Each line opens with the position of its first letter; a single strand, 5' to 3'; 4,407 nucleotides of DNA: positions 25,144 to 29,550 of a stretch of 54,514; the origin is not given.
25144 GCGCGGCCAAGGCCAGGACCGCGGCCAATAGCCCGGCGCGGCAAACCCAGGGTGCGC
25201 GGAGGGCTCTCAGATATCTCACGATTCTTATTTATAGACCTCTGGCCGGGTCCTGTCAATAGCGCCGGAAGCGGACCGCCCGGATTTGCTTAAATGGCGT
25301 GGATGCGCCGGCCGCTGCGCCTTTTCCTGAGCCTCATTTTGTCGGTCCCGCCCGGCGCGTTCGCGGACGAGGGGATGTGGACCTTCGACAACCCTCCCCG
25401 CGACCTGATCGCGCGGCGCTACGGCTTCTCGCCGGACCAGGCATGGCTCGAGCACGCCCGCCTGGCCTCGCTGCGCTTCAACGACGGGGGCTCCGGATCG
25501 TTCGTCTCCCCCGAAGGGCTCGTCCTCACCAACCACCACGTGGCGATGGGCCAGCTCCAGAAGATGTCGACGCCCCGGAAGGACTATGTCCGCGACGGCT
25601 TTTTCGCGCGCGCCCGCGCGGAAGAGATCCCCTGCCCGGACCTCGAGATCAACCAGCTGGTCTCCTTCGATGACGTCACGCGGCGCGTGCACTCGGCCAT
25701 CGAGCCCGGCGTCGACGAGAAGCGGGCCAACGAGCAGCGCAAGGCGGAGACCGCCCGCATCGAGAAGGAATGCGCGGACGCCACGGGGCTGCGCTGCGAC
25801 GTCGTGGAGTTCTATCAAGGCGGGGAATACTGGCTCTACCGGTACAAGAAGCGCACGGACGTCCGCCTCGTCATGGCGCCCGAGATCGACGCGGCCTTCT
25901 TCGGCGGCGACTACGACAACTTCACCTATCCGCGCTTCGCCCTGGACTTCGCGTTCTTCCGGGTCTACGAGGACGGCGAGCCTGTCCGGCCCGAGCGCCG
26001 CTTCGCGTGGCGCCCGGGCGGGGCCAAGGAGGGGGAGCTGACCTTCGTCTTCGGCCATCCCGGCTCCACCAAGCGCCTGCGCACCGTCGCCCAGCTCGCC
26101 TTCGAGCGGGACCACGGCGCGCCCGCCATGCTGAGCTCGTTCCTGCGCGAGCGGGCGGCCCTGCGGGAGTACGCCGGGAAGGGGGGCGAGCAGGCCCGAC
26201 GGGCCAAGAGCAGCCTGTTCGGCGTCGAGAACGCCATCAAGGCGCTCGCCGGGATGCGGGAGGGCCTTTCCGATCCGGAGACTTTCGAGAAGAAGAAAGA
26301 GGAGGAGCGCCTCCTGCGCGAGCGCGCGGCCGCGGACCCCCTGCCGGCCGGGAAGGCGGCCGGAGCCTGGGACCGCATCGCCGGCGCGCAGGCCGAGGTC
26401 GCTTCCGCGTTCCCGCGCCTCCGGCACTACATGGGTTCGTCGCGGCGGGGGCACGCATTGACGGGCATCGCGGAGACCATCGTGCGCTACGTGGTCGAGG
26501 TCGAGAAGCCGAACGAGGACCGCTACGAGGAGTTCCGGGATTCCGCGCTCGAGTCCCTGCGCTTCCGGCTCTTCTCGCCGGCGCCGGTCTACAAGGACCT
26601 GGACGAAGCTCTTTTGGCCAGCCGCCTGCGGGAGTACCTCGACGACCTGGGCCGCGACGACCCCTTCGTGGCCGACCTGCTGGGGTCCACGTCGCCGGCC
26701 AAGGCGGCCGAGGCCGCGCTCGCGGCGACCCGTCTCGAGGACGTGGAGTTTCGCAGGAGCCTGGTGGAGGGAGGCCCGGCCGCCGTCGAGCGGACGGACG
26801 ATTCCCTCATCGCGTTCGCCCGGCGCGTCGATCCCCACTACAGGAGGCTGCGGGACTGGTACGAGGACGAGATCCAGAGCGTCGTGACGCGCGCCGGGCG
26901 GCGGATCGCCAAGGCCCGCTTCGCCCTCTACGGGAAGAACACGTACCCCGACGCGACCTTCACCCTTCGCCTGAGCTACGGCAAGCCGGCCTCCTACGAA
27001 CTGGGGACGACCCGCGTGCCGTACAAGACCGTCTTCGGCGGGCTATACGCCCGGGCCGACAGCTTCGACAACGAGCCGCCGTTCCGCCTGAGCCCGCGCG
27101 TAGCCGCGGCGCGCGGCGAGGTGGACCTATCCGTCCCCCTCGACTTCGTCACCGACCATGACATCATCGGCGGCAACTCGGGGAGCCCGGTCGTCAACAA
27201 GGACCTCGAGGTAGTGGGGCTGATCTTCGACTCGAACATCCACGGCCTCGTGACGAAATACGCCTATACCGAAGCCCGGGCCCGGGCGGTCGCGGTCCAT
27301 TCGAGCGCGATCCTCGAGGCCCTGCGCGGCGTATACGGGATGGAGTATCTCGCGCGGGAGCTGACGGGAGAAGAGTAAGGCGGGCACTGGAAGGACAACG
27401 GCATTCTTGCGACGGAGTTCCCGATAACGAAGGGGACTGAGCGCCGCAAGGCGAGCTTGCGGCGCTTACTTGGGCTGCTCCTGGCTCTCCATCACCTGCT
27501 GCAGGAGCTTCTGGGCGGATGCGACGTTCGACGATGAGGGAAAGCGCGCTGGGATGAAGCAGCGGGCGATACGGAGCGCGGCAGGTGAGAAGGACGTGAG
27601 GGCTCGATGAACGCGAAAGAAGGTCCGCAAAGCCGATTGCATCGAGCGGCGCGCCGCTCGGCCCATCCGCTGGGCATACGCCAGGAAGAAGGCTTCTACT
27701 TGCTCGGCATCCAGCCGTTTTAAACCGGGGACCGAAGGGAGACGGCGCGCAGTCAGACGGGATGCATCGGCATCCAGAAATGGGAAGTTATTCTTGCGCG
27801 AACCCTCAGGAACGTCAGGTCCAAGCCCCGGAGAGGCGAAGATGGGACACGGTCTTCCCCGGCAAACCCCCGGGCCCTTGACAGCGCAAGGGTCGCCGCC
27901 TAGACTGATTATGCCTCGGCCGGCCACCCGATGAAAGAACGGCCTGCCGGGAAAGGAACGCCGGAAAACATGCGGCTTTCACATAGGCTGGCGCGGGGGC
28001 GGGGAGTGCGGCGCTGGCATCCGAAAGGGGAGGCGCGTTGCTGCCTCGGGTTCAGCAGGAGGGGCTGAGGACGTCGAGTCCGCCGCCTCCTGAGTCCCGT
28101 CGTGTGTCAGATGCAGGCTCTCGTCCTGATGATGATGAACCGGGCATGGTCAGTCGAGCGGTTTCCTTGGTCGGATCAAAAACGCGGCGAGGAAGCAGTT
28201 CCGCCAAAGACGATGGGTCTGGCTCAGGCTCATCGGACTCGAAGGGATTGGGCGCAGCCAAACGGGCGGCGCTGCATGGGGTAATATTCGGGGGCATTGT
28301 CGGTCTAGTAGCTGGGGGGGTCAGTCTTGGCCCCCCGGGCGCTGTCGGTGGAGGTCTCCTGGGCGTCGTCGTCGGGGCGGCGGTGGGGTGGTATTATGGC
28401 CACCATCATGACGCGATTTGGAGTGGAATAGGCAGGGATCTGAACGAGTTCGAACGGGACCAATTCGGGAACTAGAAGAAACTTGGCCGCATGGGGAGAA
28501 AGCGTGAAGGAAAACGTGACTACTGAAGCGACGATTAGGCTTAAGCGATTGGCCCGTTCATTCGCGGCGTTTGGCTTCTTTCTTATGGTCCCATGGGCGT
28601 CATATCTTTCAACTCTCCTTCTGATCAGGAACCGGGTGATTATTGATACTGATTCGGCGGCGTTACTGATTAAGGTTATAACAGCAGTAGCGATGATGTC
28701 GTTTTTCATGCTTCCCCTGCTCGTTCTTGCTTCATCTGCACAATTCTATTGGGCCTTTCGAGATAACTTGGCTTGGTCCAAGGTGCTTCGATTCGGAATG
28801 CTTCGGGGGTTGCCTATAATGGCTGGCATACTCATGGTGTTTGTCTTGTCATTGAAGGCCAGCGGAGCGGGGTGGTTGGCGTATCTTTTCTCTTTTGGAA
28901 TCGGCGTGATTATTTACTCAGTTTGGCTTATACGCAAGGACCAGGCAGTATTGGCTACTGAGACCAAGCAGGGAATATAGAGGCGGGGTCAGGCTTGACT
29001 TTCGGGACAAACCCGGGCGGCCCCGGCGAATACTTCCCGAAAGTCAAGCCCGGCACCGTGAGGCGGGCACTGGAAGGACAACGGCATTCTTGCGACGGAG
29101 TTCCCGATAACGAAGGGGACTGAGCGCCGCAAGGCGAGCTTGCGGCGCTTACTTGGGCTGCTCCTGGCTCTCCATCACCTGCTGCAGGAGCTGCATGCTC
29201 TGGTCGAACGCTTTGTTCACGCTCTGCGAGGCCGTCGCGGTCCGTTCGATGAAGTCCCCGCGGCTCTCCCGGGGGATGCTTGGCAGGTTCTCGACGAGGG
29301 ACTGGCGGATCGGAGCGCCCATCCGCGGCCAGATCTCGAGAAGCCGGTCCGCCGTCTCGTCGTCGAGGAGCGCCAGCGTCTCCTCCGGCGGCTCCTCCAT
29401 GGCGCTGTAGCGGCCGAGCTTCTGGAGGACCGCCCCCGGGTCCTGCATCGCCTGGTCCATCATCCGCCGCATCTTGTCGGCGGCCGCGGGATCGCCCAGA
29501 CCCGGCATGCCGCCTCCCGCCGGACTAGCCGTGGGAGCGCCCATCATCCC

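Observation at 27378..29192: Small integrated islet with perfect 132-bp direct repeats, an integrase remnant and a low-GC glycine-zipper / 4-TM gene pair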

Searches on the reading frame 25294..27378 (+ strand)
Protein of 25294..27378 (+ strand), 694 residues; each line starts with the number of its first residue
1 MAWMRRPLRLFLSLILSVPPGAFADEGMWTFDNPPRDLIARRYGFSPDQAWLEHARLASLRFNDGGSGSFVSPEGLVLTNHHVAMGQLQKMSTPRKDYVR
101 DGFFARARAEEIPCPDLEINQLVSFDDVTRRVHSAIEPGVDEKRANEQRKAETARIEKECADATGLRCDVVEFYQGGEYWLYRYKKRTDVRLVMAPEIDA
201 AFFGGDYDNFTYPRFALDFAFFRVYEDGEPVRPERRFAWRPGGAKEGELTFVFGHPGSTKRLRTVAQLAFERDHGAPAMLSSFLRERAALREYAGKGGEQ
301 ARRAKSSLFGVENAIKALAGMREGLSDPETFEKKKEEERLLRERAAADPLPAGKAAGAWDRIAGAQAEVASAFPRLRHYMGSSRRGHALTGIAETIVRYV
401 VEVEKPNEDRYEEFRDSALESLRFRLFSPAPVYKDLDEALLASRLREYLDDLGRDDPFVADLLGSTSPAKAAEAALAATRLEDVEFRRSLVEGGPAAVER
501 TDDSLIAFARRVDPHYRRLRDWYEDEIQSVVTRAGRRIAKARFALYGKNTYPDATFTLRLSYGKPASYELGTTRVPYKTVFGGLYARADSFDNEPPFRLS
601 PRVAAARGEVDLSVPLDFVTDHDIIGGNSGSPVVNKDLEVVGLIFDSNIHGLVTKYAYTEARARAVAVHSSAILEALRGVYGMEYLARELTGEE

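Call 5: search_protein_families(library=pfam, proteins=[window:25294-27378:+], max_evalue=1)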
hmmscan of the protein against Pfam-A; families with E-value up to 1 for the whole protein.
window:25294-27378:+ (694 aa): 7 families
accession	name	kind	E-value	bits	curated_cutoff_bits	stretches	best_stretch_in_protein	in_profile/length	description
PF10459.15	Peptidase_S46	-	1e-197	659.5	22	1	24-691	1-697/698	Peptidase S46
PF13365.12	Trypsin_2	-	1.7e-10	42.2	27.6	2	619-643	120-144/144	Trypsin-like peptidase domain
PF00089.32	Trypsin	-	0.0027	18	20.6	1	621-645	172-196/220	Trypsin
PF00949.27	Peptidase_S7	-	0.011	16.1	20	1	619-647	88-116/131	Peptidase S7, Flavivirus NS3 serine protease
PF13356.12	Arm-DNA-bind_3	-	0.048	14.2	27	1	152-188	10-40/83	Arm DNA-binding domain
PF05579.19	Peptidase_S32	-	0.24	11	24.7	1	627-652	208-233/297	Equine arteritis virus serine endopeptidase S32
PF01732.22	Mycop_pep_DUF31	-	0.32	11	27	1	619-645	319-345/346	Mycoplasma peptidase (DUF31)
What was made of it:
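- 25294..27378 (+): Host S46 family peptidase gene (left flank). Its stop codon TAA 27376-27378 touches the first base of the left repeat. Pfam PF10459 E=1e-197 (call 5).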

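Call 14: find_encoding_contigs(protein=window:25294-27378:+, flank=6000, max_places=10)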
Protein window:25294-27378:+ (694 aa): no gene with exactly this product is on record in the collection.

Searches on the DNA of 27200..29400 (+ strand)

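Call 39: search_dna_similar(query=window:27510-29060:+, collection=plasmids, mode=distant, max_evalue=0.01, max_rows=10)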
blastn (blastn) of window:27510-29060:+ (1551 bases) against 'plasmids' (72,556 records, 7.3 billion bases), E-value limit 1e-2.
Records with a match: 1; places in all: 1; records where one place covers at least 80% of the query: 0.
Best place of each record, by identity: 60-80% 1.
By first word of the organism name: Desulfosarcina 1.
By predicted mobility (MOB-suite, as given by PLSDB): non-mobilizable 1.
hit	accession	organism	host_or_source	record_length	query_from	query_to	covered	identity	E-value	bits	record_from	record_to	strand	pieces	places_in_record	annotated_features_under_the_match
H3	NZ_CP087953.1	Desulfosarcina sp. BuS5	-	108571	239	297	4%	79.7%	1e-2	50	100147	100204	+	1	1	none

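Call 40: search_rna_families(source=window, start=27200, end=29400, threshold=evalue, max_evalue=1)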
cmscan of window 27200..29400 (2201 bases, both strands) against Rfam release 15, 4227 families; matches with E-value up to 1: 0.
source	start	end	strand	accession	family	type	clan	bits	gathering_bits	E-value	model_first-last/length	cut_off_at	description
